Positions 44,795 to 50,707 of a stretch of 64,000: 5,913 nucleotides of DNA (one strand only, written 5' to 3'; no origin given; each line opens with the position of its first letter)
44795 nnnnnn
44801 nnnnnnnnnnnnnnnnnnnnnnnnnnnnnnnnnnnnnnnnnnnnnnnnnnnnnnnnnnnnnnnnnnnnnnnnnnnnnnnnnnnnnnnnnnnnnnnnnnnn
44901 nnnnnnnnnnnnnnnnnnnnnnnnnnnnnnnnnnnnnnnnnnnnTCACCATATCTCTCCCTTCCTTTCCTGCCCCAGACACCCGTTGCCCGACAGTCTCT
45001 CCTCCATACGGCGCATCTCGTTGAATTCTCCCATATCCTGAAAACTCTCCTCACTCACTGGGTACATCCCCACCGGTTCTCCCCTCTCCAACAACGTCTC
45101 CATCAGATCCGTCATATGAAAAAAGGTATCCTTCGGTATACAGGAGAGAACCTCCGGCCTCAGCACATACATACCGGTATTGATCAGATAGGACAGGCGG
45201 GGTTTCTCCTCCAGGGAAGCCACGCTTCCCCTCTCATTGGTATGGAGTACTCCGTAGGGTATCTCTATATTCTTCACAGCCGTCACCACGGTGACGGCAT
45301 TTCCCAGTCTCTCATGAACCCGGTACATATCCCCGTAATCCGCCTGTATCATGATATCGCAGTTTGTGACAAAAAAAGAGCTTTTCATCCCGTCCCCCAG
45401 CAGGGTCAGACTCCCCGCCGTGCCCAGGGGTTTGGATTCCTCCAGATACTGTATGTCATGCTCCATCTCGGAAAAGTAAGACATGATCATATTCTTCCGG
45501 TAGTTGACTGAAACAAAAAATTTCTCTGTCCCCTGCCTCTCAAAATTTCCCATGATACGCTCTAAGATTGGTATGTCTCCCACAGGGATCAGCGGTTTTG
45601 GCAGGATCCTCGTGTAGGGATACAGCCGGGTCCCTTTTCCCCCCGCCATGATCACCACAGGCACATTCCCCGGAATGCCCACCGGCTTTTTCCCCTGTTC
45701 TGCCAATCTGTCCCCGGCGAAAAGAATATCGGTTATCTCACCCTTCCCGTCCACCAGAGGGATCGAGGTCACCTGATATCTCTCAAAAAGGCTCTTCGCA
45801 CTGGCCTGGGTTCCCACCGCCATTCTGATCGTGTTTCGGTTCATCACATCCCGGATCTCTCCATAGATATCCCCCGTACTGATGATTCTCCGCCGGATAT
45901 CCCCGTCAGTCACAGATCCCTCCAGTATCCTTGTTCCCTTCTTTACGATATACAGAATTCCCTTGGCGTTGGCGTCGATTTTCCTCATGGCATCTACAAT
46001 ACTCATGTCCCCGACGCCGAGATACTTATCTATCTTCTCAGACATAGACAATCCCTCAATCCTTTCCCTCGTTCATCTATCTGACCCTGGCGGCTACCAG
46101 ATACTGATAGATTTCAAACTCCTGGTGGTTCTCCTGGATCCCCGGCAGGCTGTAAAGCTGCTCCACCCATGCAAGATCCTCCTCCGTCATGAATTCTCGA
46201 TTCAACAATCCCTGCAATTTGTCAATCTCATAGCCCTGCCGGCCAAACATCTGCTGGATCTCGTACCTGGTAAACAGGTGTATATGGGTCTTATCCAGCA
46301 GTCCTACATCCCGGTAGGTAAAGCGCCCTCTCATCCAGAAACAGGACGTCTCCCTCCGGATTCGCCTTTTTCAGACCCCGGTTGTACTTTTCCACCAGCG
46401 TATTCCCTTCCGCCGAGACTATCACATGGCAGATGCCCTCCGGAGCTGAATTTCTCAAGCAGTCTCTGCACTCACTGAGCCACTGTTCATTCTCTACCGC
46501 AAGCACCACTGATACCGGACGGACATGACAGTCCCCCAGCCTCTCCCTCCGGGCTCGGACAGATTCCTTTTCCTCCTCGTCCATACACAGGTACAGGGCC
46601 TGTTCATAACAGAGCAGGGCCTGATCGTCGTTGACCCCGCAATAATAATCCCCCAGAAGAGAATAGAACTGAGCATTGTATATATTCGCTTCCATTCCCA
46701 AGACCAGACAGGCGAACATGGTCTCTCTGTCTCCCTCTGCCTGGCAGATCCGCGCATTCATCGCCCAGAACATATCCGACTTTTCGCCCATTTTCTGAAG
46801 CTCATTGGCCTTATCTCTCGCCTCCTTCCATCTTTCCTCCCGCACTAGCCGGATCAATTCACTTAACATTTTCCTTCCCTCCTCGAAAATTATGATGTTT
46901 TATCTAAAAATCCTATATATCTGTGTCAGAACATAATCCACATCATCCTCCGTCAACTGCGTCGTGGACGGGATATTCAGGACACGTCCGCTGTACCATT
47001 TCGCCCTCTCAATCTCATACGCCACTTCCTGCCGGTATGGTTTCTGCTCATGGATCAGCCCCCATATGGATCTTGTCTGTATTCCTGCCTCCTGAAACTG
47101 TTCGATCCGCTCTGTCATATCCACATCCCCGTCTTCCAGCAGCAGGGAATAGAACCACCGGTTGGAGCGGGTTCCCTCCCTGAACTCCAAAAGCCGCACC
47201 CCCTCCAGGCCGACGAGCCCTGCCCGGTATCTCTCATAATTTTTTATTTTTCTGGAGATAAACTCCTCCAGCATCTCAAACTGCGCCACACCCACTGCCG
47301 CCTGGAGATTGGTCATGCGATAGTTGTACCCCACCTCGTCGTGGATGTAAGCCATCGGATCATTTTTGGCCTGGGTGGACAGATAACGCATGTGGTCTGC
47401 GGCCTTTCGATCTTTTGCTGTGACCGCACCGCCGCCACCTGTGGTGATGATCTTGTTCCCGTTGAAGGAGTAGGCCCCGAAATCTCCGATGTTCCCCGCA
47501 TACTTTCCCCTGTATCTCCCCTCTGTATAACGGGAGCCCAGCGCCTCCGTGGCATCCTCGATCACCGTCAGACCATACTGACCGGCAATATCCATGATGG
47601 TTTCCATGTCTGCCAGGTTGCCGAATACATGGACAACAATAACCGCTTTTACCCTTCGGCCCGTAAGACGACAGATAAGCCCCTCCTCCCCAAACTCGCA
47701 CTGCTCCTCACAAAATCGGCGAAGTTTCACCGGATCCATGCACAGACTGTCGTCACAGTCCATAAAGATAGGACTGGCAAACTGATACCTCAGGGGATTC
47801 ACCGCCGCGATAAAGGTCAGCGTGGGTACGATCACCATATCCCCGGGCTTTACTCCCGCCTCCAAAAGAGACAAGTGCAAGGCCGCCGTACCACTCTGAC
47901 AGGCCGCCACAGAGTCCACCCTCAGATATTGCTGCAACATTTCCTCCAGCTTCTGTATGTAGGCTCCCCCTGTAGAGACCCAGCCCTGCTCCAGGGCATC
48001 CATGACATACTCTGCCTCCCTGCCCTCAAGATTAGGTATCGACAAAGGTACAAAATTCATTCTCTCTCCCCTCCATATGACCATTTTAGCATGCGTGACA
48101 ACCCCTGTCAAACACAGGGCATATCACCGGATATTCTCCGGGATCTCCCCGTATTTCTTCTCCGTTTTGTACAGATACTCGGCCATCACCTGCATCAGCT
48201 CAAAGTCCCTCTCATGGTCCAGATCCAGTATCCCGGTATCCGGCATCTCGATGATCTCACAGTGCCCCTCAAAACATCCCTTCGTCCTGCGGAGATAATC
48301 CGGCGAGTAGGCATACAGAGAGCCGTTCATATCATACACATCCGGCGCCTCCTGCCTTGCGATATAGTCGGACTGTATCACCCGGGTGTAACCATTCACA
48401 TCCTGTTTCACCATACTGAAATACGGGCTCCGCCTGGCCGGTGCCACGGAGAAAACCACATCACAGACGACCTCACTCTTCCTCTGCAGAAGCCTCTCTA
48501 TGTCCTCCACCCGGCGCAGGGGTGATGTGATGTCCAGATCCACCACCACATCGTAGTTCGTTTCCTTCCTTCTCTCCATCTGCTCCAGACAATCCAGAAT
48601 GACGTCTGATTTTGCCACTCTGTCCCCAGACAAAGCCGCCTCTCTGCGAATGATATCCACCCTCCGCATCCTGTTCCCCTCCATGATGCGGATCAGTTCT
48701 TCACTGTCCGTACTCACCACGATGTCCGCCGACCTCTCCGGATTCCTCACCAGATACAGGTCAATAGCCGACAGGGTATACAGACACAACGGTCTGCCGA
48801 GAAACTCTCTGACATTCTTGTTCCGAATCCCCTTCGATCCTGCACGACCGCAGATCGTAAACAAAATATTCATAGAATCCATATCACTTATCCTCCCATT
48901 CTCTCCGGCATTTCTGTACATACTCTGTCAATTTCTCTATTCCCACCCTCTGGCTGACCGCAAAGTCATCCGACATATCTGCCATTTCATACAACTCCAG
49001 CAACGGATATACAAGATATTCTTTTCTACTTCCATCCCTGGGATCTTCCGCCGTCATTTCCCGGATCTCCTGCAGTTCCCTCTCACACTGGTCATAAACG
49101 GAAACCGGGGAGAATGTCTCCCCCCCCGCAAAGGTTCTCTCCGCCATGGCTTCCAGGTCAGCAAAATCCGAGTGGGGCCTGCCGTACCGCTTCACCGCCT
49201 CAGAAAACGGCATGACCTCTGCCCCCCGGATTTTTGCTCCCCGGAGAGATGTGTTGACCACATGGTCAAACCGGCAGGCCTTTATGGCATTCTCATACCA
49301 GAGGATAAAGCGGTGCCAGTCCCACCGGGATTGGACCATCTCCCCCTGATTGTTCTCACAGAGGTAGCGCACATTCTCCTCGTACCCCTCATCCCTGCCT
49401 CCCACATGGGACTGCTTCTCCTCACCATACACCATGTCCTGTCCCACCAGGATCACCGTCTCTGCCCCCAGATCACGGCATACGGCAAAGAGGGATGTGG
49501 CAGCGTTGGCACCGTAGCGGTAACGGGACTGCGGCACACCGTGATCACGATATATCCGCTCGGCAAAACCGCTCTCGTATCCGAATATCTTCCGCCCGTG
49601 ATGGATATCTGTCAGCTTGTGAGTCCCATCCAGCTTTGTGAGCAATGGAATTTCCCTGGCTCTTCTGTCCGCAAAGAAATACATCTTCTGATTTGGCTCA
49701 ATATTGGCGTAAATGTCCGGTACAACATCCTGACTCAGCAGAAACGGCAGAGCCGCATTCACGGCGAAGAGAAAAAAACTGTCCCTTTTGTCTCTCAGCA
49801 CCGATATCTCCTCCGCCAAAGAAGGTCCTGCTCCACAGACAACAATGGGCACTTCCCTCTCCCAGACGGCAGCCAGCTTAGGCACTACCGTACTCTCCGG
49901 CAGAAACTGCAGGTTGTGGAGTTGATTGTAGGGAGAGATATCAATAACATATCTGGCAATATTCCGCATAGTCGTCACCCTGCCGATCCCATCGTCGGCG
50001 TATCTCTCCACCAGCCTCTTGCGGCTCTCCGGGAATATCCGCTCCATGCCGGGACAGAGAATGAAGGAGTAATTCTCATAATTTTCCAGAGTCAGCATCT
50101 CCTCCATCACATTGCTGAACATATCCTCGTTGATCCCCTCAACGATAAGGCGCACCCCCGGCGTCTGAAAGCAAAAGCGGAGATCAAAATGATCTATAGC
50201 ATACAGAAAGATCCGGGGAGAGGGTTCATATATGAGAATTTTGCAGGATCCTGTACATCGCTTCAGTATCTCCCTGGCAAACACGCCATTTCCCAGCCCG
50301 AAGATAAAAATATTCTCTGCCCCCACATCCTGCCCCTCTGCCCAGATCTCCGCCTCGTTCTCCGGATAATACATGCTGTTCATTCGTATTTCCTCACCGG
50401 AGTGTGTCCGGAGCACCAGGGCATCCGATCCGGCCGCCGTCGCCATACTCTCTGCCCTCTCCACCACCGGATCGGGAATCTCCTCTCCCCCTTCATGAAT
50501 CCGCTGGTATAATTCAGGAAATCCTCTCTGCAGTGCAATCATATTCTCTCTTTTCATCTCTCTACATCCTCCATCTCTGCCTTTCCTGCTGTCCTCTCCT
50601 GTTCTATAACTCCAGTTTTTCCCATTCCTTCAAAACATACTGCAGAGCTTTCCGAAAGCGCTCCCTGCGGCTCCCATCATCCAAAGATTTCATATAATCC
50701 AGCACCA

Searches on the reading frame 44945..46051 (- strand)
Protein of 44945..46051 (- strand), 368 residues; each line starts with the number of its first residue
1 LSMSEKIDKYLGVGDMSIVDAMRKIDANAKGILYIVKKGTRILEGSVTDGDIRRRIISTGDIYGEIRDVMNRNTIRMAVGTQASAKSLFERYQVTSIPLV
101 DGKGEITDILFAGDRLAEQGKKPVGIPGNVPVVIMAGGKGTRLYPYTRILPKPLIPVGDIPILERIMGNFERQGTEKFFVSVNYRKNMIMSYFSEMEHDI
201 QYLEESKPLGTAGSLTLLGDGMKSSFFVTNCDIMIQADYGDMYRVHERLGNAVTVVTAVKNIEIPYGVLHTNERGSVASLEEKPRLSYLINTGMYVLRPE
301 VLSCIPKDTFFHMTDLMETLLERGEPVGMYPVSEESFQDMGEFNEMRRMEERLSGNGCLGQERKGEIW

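Call 5: search_protein_families(library=pfam, proteins=[window:44945-46051:-])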
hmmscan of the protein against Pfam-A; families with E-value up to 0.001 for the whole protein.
window:44945-46051:- (368 aa): 3 families
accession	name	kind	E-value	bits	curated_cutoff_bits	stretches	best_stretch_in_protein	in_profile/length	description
PF00483.29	NTP_transferase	-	7.2e-33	114.6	21.2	1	133-349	3-238/245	Nucleotidyl transferase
PF12804.13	NTP_transf_3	-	3.9e-10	40.6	27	1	132-287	1-151/160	MobA-like NTP transferase domain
PF00571.33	CBS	-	3.7e-05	24.4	24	0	15-57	15-56/57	CBS domain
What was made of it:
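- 44945..46051 (-): CBS + sugar-1-phosphate nucleotidyltransferase; I read it as PtmE-like, supplying the Leg pathway (own inference). NTP_transferase 7.2e-33 and CBS (call 5)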

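Call 6: search_protein_families(library=ncbifam, proteins=[window:44945-46051:-], max_evalue=0.01)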
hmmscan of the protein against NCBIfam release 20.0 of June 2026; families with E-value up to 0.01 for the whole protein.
window:44945-46051:- (368 aa): 34 families (the best 25 are shown)
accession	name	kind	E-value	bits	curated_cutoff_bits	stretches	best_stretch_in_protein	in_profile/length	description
TIGR03992.1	Arch_glmU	subfamily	4.6e-33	114.7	292.1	1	132-342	3-216/393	bifunctional sugar-1-phosphate nucleotidylyltransferase/acetyltransferase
NF052502.1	man1P_GTase_Rv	exception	3.1e-28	98.7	440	1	132-346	3-223/352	mannose-1-phosphate guanylyltransferase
NF041313.1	UDPGP_AglF_Halo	equivalog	1.9e-23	83.2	400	1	133-304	4-181/234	UTP--glucose-1-phosphate uridylyltransferase AglF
TIGR02623.1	G1P_cyt_trans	equivalog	1e-21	77.6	300.25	2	132-195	3-66/255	glucose-1-phosphate cytidylyltransferase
NF049965.1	GlMnHpPGnyltfHddC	equivalog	2.3e-20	73.2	300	1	133-317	4-187/221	D-glycero-D-manno-heptose 1-phosphate guanosyltransferase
NF041173.1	Sug_nt_acttase_Thmprot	equivalog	8.3e-19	67.8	600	1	132-307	3-178/405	bifunctional sugar-1-phosphate nucleotidylyltransferase/acetyltransferase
NF045761.1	NAMPUrTaseMurU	equivalog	3.3e-18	66.4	250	1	133-347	4-221/226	N-acetylmuramate alpha-1-phosphate uridylyltransferase MurU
TIGR01208.1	rmlA_long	equivalog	3.3e-15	55.8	320.25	1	133-345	3-226/353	glucose-1-phosphate thymidylyltransferase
TIGR01099.1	galU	equivalog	1.7e-11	44.2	326.8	1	132-201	4-76/261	UTP--glucose-1-phosphate uridylyltransferase GalU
NF010940.0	PRK14360.1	equivalog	4.7e-11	41.9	602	1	130-303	2-182/452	bifunctional UDP-N-acetylglucosamine diphosphorylase/glucosamine-1-phosphate N-acetyltransferase GlmU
TIGR01207.1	rmlA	equivalog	6.9e-11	41.8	360.65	1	133-301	3-179/286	glucose-1-phosphate thymidylyltransferase RfbA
TIGR01173.1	glmU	equivalog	5.1e-10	38.8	366.85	1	132-302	3-177/452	bifunctional UDP-N-acetylglucosamine diphosphorylase/glucosamine-1-phosphate N-acetyltransferase GlmU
NF010932.0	PRK14352.1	equivalog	1.8e-09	36.8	611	1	129-303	6-189/488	bifunctional UDP-N-acetylglucosamine diphosphorylase/glucosamine-1-phosphate N-acetyltransferase GlmU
TIGR02091.1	glgC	equivalog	2.5e-09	36.7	424.9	2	132-194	3-66/364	glucose-1-phosphate adenylyltransferase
NF002023.0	PRK00844.1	subfamily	3.2e-09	36.1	458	1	130-194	7-72/408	glucose-1-phosphate adenylyltransferase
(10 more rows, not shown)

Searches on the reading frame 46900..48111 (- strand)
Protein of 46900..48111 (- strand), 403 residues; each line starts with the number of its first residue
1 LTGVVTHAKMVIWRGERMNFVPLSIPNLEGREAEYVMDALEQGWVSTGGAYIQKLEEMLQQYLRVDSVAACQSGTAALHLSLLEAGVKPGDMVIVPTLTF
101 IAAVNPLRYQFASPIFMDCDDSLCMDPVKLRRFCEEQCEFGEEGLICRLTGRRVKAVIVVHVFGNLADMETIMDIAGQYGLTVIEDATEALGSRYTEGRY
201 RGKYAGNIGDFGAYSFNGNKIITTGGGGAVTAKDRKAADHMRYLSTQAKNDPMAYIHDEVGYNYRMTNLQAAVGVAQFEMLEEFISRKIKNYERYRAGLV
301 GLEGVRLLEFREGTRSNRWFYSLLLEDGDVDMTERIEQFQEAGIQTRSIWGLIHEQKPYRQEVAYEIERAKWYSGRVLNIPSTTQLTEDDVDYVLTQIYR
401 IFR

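Call 5: search_protein_families(library=pfam, proteins=[window:46900-48111:-])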
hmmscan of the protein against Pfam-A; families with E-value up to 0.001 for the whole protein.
window:46900-48111:- (403 aa): 1 family
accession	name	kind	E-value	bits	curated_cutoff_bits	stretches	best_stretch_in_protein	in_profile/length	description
PF01041.23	DegT_DnrJ_EryC1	-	1.2e-92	311.4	19.8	1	29-398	4-359/360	DegT/DnrJ/EryC1/StrS aminotransferase family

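Call 82: search_protein_families(library=ncbifam, proteins=[window:46900-48111:-], max_evalue=1e-10)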
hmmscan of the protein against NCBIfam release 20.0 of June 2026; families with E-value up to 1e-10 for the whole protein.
window:46900-48111:- (403 aa): 7 families
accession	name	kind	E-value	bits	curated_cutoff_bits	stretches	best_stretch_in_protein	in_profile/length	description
TIGR04181.1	NHT_00031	hypoth_equivalog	1.3e-133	445.4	420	1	21-382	1-358/359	LegC family aminotransferase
TIGR03588.1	PseC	equivalog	3.7e-61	207.1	423.5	1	22-402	3-380/380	UDP-4-amino-4,6-dideoxy-N-acetyl-beta-L-altrosamine transaminase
NF008687.0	PRK11706.1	equivalog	1.1e-49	169.2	375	1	21-402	2-374/375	dTDP-4-amino-4,6-dideoxygalactose transaminase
NF008658.2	PRK11658.1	equivalog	3.5e-46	157.6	631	1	19-401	3-376/379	UDP-4-amino-4-deoxy-L-arabinose aminotransferase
NF011936.0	PRK15407.1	equivalog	1.6e-43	149.1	423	2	21-237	37-240/440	lipopolysaccharide biosynthesis protein RfbH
TIGR04427.1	PLP_DesI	equivalog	4.1e-43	148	650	1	34-395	36-376/390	dTDP-4-dehydro-6-deoxyglucose aminotransferase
TIGR02379.1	ECA_wecE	subfamily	3.7e-38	131.3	434.85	1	20-401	1-374/376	dTDP-4-amino-4,6-dideoxy-D-glucose transaminase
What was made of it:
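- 46900..48111 (-): LegC-family aminotransferase. TIGR04181 445.4 bits, above the cut-off of 420 (call 82)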

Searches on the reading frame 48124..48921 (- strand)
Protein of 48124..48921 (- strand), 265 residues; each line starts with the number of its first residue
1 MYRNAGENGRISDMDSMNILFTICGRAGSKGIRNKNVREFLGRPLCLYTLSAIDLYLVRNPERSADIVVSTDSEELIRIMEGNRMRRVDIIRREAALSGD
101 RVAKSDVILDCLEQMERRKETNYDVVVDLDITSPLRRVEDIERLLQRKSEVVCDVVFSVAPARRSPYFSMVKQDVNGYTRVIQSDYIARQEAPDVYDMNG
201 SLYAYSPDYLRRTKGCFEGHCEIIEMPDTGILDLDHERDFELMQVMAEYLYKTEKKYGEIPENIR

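Call 5: search_protein_families(library=pfam, proteins=[window:48124-48921:-])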
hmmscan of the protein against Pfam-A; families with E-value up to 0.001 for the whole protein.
window:48124-48921:- (265 aa): 1 family
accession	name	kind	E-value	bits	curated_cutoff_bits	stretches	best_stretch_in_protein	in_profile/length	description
PF02348.25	CTP_transf_3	-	1.2e-08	35.5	22.6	1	23-240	4-205/217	Cytidylyltransferase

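Call 82: search_protein_families(library=ncbifam, proteins=[window:48124-48921:-], max_evalue=1e-10)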
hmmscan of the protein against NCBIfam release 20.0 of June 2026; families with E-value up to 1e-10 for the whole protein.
window:48124-48921:- (265 aa): 1 family
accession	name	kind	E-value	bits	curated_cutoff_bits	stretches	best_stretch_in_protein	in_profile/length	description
TIGR03584.1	PseF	equivalog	5.9e-21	75.1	205.7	1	23-251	4-220/222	pseudaminic acid cytidylyltransferase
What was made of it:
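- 48124..48921 (-): CMP-nonulosonate synthetase. CTP_transf_3 1.2e-08 (call 5); PseF model 75 bits, below its cut-off (call 82)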

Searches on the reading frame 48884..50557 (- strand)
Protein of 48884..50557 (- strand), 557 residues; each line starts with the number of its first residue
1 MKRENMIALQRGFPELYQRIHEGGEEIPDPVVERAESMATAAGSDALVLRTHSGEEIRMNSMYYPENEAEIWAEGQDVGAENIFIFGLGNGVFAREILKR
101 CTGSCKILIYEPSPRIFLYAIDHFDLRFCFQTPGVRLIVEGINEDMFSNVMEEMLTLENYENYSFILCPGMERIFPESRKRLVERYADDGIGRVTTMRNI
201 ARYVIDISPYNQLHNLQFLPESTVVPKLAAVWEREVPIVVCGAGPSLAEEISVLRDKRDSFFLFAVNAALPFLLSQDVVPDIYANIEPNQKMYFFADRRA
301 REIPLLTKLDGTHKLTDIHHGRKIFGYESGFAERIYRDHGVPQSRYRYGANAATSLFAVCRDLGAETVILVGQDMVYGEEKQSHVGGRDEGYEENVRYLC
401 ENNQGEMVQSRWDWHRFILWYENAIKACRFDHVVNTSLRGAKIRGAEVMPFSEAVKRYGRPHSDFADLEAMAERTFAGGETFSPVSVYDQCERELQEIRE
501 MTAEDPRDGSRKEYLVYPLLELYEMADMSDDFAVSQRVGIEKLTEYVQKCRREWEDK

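Call 5: search_protein_families(library=pfam, proteins=[window:48884-50557:-])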
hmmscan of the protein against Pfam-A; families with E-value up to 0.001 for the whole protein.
window:48884-50557:- (557 aa): 1 family
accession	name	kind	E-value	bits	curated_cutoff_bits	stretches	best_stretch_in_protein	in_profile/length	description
PF01973.23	MptE-like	-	3.3e-26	92.5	34.6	1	211-379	2-170/171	6-hydroxymethylpterin diphosphokinase MptE-like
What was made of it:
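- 48884..50557 (-): Maf-type transferase, paralogue 2. MptE-like 3.3e-26 (call 5)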
